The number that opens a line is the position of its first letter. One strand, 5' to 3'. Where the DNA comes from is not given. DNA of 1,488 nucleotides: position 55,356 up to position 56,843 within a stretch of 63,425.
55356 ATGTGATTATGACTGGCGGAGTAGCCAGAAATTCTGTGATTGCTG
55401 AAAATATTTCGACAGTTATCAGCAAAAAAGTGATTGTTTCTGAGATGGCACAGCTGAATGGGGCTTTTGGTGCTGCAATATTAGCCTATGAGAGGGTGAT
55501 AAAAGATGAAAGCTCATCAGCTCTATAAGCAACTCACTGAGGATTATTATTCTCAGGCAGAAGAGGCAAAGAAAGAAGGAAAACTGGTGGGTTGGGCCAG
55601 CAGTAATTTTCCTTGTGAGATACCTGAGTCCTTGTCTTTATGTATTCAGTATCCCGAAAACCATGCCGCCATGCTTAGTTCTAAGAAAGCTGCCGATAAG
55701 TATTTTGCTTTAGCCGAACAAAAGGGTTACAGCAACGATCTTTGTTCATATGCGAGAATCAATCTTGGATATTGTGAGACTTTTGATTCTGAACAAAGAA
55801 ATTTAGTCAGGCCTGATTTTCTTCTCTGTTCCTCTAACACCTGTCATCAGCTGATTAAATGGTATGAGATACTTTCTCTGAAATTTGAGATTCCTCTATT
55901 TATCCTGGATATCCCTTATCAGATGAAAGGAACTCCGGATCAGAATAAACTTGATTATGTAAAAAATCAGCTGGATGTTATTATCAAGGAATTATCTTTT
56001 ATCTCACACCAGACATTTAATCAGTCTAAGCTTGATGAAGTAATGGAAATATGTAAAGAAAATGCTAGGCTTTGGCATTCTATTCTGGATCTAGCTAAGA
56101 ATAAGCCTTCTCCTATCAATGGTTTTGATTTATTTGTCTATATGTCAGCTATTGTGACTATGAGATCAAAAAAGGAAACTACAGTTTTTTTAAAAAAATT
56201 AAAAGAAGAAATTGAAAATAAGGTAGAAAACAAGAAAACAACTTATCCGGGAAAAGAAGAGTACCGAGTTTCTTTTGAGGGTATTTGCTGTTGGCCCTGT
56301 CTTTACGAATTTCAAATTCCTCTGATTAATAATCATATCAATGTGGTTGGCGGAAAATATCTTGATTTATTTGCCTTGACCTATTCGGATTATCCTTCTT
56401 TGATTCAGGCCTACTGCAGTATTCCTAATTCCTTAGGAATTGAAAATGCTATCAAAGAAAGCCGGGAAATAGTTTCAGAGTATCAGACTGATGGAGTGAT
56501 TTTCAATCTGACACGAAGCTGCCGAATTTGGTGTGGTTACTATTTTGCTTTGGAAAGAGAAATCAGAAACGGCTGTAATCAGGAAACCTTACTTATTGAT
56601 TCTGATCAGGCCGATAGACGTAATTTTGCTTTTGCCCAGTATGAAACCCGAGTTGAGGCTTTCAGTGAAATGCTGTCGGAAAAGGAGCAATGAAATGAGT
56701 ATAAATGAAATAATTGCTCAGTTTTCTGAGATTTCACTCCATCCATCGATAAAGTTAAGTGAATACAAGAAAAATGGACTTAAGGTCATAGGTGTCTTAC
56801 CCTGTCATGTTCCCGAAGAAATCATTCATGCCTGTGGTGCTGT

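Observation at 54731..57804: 2-hydroxyacyl-CoA-dehydratase-type enzyme placed to act on a carrier-protein thioester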

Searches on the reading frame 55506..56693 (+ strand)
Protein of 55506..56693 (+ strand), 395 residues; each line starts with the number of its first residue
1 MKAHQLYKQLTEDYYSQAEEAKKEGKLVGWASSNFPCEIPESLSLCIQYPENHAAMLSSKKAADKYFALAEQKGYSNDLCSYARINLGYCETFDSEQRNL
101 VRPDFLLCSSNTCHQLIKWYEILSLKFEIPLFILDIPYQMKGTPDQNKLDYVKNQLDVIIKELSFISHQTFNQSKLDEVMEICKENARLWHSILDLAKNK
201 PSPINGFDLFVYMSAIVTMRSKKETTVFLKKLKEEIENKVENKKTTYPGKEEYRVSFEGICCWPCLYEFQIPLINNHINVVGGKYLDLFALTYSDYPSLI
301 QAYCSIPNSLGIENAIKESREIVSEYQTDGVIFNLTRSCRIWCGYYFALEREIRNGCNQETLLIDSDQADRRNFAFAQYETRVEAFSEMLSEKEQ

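Call 4: search_protein_families(library=pfam, proteins=[window:55506-56693:+], max_evalue=0.01)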
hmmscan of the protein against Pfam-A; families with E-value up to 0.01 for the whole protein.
window:55506-56693:+ (395 aa): 1 family
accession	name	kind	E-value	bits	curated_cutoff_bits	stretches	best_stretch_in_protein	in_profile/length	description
PF06050.19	HGD-D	-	7.4e-64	216.9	28.4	1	34-390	3-342/342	2-hydroxyglutaryl-CoA dehydratase, D-component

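Call 7: search_solved_structures(query=window:55506-56693:+, max_evalue=0.01, show_alignments=3)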
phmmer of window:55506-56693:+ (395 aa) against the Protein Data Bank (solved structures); distinct sequences matched with E-value up to 0.01: 6.
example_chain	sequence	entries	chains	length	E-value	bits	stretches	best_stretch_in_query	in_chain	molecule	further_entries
3o3m_A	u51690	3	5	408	4.5e-89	302.6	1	7-394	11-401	alpha subunit 2-hydroxyisocaproyl-CoA dehydratase | alpha-subunit 2-hydroxyisocaproyl-CoA dehydratase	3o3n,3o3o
9g87_A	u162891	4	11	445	2.1e-24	89.7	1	10-393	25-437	3-methylbenzoyl-CoA reductase beta subunit MbdO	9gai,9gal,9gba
8s02_A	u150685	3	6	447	1.5e-21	80.3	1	7-269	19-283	BzdO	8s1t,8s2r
7yyl_C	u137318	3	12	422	0.00015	24.4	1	109-390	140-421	Dehydratase family protein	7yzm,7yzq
6eno_A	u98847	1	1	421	0.00022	23.8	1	109-390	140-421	Dehydratase family protein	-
8s02_B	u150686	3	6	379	0.00053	22.5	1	163-394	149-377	BzdN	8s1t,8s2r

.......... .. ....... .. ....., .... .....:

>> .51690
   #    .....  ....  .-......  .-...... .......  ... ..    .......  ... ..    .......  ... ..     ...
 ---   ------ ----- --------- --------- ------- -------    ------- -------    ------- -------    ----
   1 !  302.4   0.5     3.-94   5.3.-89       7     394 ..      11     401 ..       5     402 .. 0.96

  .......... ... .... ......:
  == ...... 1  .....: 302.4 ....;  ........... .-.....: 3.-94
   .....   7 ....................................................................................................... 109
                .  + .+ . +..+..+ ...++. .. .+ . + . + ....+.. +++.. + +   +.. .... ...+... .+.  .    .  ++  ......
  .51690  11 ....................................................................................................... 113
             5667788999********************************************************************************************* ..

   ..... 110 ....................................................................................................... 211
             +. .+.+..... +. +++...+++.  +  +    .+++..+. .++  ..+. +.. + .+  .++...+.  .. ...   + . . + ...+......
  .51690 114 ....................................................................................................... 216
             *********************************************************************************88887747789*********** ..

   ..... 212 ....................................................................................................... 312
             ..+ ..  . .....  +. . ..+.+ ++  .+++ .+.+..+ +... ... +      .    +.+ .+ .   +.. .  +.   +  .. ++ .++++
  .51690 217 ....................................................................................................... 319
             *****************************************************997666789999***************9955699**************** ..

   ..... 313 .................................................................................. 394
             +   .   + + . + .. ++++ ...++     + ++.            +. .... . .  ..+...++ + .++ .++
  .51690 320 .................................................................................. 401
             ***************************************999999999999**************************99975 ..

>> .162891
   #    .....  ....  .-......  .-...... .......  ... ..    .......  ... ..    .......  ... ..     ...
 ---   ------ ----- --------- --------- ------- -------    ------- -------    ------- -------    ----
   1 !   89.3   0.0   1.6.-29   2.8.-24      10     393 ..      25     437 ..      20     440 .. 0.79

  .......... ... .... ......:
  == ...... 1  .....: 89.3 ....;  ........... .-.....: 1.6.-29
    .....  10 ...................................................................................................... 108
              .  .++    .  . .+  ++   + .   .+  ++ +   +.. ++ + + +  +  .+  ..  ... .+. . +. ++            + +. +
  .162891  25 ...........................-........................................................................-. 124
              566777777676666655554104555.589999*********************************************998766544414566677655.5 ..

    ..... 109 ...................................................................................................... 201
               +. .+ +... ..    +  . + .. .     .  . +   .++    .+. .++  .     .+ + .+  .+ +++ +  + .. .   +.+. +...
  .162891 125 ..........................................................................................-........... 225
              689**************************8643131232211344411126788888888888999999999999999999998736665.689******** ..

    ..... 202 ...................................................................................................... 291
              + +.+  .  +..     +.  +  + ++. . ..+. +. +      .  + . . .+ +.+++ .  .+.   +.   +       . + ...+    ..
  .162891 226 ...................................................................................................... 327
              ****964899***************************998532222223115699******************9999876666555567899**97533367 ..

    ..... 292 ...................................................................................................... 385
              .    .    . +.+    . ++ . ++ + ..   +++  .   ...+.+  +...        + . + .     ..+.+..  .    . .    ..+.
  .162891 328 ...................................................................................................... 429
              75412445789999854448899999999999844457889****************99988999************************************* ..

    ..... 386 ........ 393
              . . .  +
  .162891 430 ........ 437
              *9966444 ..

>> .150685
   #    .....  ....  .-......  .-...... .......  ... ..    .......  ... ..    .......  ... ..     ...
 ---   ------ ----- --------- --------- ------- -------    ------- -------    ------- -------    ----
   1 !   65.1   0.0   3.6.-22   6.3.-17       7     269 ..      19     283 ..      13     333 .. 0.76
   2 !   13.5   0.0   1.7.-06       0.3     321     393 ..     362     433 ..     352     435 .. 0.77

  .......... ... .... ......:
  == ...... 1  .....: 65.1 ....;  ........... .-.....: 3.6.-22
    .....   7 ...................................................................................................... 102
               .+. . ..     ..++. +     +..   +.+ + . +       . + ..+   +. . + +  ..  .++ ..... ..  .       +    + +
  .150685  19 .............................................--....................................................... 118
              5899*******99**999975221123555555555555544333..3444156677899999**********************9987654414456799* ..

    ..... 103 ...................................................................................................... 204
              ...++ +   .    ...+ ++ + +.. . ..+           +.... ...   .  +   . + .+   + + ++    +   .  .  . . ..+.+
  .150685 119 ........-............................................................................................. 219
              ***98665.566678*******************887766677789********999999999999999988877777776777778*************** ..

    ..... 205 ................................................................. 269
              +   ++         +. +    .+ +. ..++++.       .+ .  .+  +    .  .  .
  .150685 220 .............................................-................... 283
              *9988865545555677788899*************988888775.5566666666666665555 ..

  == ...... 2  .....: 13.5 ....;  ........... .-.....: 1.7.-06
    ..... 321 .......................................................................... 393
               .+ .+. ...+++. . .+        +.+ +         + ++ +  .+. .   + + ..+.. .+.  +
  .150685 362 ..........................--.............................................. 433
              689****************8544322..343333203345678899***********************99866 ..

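Call 9: find_related_loci(query=window:55506-56693:+, collection=genome_contigs, flank=10000)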
Query window:55506-56693:+ (395 aa) in genome_contigs; peptide patterns used: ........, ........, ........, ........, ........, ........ (x = any residue, [..] = any of these).
77 stretches matched a pattern; 1 encode a relative of the query (tblastn E <= 1e-3); 1 distinct loci.
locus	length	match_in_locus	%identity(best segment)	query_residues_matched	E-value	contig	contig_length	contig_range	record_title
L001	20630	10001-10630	25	21-241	6e-11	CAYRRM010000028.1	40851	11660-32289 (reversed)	MAG TPA_asm: uncultured Lentisphaera sp. isolate binchicken_co14_242 genome assembly, contig: NODE_1219_length_40851_cov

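Call 10: find_homologous_proteins(query=window:55506-56693:+, max_evalue=1e-30)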
Query window:55506-56693:+ (395 aa): 159 proteins with E <= 1e-30 among 2160 candidates; the best 120 are listed.
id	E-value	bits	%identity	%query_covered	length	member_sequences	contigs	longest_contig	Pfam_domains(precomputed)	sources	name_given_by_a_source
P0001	2.7e-268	907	100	100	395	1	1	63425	PF06050.20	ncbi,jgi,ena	ncbi:MAG: 2-hydroxyacyl-CoA dehydratase [Bacilli bacterium]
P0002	8.3e-179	613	63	100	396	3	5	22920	PF06050.20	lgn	-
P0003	3.0e-155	535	57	100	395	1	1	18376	PF06050.20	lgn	-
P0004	2.3e-135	470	51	99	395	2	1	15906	PF06050.20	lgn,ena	-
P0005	1.7e-130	454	49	100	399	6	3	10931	PF06050.20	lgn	-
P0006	8.3e-127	442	49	99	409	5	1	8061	PF06050.20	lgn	-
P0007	1.4e-125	438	47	99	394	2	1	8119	PF06050.20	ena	-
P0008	2.2e-124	434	47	100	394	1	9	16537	PF06050.20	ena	-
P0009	2.0e-121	424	46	100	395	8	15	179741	PF06050.20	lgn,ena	-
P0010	9.0e-121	422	45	100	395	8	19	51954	PF06050.20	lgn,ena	-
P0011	5.8e-100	353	40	99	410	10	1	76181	PF06050.20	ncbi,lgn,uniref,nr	ncbi:2-hydroxyacyl-CoA dehydratase subunit D [Anaerospora hongkongensis]|uniref:2-hydroxyacyl-CoA de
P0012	3.4e-99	351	39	100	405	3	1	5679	PF06050.20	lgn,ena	-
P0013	9.0e-99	349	41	100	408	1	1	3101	PF06050.20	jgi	jgi:benzoyl-CoA reductase/2-hydroxyglutaryl-CoA dehydratase subunit BcrC/BadD/HgdB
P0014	1.0e-98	349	40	99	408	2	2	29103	PF06050.20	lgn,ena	-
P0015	2.6e-98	348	39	99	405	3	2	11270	PF06050.20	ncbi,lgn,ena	-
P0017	5.2e-94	334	39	100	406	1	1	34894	PF06050.20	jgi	-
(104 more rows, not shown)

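Call 11: find_encoding_contigs(protein=P0002, flank=10000, max_places=2)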
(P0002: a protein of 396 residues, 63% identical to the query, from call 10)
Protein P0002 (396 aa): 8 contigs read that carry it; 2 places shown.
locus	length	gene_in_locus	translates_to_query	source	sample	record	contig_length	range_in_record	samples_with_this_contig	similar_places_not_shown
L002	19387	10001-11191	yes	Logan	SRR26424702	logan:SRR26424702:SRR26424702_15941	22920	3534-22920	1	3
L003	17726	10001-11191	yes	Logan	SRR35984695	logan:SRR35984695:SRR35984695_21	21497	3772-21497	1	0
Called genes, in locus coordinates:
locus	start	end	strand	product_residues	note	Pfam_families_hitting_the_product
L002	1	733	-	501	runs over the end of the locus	PF14689:SPOB_a (faint), PF14501:HATPase_c_5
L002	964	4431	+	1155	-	PF01915:Glyco_hydro_3_C, PF14310:Fn3-like, PF00933:Glyco_hydro_3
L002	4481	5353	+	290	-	-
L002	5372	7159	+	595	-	-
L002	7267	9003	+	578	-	PF21211:FkbH_N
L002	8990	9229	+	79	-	-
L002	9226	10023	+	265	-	PF01869:BcrAD_BadFG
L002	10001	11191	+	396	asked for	PF06050:HGD-D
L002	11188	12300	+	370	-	PF06050:HGD-D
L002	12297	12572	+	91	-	-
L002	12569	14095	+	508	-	PF03062:MBOAT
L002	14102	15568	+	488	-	PF13306:LRR_5 (weak)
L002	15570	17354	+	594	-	PF13306:LRR_5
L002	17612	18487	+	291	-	PF12146:Hydrolase_4, PF00561:Abhydrolase_1, PF12697:Abhydrolase_6 (weak), PF00326:Peptidase_S9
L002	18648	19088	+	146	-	PF04397:LytTR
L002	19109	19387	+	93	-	?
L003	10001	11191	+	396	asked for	PF06050:HGD-D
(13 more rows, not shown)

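Call 12: find_encoding_contigs(protein=P0009, flank=10000, max_places=2)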
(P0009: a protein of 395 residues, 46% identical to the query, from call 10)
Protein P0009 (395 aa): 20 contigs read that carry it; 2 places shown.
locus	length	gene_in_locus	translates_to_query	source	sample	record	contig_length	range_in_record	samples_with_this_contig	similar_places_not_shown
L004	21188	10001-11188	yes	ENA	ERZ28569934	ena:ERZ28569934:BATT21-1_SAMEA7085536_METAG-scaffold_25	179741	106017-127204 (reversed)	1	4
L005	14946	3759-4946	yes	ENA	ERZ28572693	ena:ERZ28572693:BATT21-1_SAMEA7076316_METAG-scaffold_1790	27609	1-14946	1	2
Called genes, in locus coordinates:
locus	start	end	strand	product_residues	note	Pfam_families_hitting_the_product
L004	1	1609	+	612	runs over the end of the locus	PF00239:Resolvase, PF07508:Recombinase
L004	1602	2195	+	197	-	-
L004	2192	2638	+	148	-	-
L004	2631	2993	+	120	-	-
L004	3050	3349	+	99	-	-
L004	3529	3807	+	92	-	-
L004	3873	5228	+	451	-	PF16289:PIN_12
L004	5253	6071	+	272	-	PF00149:Metallophos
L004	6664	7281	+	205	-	-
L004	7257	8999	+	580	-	PF21211:FkbH_N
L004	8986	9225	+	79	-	-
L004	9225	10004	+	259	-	PF01869:BcrAD_BadFG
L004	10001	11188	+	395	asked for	PF06050:HGD-D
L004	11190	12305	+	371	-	PF06050:HGD-D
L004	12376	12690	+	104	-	-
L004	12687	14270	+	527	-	PF03062:MBOAT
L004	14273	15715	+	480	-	PF13306:LRR_5 (faint)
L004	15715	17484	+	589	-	PF09479:Flg_new (faint), PF13306:LRR_5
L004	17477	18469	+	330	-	PF02129:Peptidase_S15 (weak), PF01738:DLH (faint), PF02230:Abhydrolase_2 (faint), PF12146:Hydrolase_4, PF12695:Abhydrolase_5 (faint), PF00561:Abhydrolase_1, PF12697:Abhydrolase_6 (weak), PF00326:Peptidase_S9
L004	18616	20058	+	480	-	PF01554:MatE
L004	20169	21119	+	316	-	PF08239:SH3_3, PF00877:NLPC_P60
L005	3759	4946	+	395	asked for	PF06050:HGD-D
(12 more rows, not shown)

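Call 14: find_encoding_contigs(protein=P0011, flank=8000, max_places=1)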
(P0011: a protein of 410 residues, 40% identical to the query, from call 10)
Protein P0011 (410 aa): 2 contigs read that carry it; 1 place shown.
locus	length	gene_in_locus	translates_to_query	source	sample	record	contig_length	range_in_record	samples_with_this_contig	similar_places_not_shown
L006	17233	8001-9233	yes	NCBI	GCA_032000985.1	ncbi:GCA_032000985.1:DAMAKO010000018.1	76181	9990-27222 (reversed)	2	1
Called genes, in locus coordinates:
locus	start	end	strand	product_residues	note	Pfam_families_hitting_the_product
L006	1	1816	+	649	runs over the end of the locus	PF00330:Aconitase, PF28406:AcnX_3rd (weak), PF00694:Aconitase_C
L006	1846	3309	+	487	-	PF00939:Na_sulph_symp, PF03600:CitMHS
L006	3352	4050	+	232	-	PF03737:RraA-like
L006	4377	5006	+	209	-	PF01323:DSBA, PF13743:Thioredoxin_5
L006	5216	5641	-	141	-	PF13545:HTH_Crp_2, PF01978:TrmB (weak), PF01047:MarR, PF12802:MarR_2, PF13463:HTH_27, PF13412:HTH_24 (weak)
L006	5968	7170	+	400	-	PF02515:CoA_transf_3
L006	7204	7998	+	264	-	PF01869:BcrAD_BadFG, PF22521:HypF_C_2 (faint)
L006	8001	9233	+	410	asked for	PF06050:HGD-D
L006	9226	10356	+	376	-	PF06050:HGD-D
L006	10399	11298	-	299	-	PF00126:HTH_1, PF03466:LysR_substrate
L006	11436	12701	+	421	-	PF07690:MFS_1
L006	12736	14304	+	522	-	PF00501:AMP-binding, PF13193:AMP-binding_C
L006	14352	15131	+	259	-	PF01012:ETF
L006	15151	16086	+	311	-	PF01012:ETF, PF00766:ETF_alpha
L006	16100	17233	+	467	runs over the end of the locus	PF01565:FAD_binding_4, PF02913:FAD-oxidase_C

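Call 15: find_encoding_contigs(protein=P0004, flank=10000, max_places=1)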
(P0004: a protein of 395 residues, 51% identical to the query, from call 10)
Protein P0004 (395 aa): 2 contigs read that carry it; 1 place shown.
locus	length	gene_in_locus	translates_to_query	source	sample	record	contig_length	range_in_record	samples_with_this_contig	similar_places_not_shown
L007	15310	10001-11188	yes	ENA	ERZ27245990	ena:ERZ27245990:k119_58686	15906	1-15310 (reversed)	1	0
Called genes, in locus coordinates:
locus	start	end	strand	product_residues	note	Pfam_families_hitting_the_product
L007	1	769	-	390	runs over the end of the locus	PF00465:Fe-ADH, PF25137:ADH_Fe_C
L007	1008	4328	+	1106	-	PF01915:Glyco_hydro_3_C, PF14310:Fn3-like, PF00933:Glyco_hydro_3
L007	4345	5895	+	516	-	-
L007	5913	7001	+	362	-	-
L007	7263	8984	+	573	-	PF21211:FkbH_N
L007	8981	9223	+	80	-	PF00550:PP-binding (weak)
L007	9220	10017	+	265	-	PF01869:BcrAD_BadFG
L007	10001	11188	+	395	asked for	PF06050:HGD-D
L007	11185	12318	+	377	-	PF06050:HGD-D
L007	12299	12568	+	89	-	-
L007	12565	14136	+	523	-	PF03062:MBOAT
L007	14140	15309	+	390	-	?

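Call 18: search_protein_families(library=ncbifam, proteins=[window:55506-56693:+], max_evalue=0.001)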
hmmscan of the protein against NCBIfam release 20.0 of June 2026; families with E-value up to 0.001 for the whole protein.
window:55506-56693:+ (395 aa): 6 families
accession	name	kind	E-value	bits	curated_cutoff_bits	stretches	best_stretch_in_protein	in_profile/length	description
NF052455.1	HyiscapDhHadB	equivalog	1.4e-112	376.2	750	1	2-393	3-397/398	(R)-2-hydroxyisocaproyl-CoA dehydratase subunit alpha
TIGR02260.1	benz_CoA_red_B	equivalog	4.2e-33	114.6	486.55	1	8-389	12-412/413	benzoyl-CoA reductase subunit B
TIGR03191.1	benz_CoA_bzdO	equivalog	2.1e-23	83.3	448.6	1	7-270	12-277/430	benzoyl-CoA reductase, bzd-type, subunit O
NF040772.1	double_cubane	equivalog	1.1e-18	67.5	350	1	106-390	88-372/372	double-cubane-cluster-containing anaerobic reductase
NF052456.1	HyiscapDhHadC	equivalog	5.6e-08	32.1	700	0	148-244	132-227/372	(R)-2-hydroxyisocaproyl-CoA dehydratase subunit beta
TIGR03190.1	benz_CoA_bzdN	equivalog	1.1e-05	24.5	453.8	0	170-245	154-228/377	benzoyl-CoA reductase, bzd-type, subunit N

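Call 37: search_protein_families(library=pfam, proteins=[L004:14273-15715:+, L004:15715-17484:+, L004:12376-12690:+], max_evalue=5)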
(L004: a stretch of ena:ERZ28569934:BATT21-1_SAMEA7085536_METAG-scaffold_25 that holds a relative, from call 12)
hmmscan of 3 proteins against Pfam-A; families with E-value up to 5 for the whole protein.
L004:14273-15715:+ (480 aa): 3 families
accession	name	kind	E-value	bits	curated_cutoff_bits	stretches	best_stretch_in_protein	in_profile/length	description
PF13306.12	LRR_5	-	2.4e-05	24.7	27.7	1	385-428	66-108/127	BspA type Leucine rich repeat region (6 copies)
PF13855.12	LRR_8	-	0.054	13.7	27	1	386-431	13-59/61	Leucine rich repeat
PF00877.26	NLPC_P60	-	0.11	13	23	1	98-137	46-85/105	NlpC/P60 family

L004:15715-17484:+ (589 aa): 3 families
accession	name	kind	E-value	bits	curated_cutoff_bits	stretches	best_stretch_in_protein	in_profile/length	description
PF13306.12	LRR_5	-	3e-12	47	27.7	1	232-299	20-87/127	BspA type Leucine rich repeat region (6 copies)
PF09479.16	Flg_new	-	7e-06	26.5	27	1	110-183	1-59/65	Listeria-Bacteroides repeat domain (List_Bact_rpt)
PF19085.6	Choline_bind_2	-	0.12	13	27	1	556-586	7-36/38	Choline-binding repeat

L004:12376-12690:+ (104 aa): 2 families
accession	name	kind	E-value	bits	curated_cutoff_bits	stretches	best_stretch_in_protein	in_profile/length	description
PF11812.13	DUF3333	-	0.11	13.1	26.5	1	30-56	11-37/151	Domain of unknown function (DUF3333)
PF12805.13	FUSC-like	-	1.6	8.1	22.1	1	16-76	3-62/284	FUSC-like inner membrane protein yccS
